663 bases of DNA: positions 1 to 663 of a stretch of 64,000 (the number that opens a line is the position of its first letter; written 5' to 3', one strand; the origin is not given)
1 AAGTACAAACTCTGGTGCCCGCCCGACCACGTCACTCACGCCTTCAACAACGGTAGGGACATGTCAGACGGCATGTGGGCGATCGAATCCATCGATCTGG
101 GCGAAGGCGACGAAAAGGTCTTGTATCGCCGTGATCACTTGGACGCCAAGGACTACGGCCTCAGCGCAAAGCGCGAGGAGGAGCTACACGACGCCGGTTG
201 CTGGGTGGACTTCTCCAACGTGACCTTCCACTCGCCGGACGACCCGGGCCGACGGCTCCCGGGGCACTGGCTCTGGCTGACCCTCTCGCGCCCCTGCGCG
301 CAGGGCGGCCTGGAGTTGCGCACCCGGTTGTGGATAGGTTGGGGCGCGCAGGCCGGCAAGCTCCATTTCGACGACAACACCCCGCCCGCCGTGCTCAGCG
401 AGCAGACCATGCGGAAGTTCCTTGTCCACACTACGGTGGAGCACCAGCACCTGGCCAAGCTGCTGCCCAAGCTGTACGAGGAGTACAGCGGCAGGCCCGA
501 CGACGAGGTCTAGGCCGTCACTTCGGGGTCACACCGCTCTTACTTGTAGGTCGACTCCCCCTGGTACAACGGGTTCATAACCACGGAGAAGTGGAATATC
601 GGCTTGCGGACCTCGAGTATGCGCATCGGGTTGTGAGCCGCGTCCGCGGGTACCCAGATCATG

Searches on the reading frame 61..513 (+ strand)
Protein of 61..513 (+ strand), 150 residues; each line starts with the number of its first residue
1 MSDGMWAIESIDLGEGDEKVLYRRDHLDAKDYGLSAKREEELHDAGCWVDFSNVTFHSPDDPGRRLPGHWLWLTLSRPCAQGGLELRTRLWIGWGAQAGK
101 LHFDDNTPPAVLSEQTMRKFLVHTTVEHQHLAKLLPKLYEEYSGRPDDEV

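Call 63: list_cluster_members(proteins=[window:61-513:+, window:1037-1651:+, window:1648-2421:+, window:2400-3170:+, window:1540-2412:-, window:61823-62719:+, window:62713-63930:-, window:62902-63753:+, window:61239-62072:+, window:60191-60754:-])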
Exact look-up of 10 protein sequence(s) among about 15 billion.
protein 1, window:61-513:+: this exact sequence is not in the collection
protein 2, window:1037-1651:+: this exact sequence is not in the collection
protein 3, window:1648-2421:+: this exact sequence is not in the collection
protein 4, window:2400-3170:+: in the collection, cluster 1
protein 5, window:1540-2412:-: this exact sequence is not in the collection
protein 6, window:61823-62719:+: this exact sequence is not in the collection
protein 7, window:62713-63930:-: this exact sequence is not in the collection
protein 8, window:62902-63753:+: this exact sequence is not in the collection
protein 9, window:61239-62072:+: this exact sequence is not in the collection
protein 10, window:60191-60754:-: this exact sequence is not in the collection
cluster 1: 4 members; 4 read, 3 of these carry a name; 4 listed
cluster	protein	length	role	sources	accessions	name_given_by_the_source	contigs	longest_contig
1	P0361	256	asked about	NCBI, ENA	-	-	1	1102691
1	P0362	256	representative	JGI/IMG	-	peptidoglycan/xylan/chitin deacetylase (PgdA/CDA1 family)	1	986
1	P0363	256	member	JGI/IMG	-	peptidoglycan/xylan/chitin deacetylase (PgdA/CDA1 family)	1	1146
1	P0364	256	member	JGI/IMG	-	peptidoglycan/xylan/chitin deacetylase (PgdA/CDA1 family)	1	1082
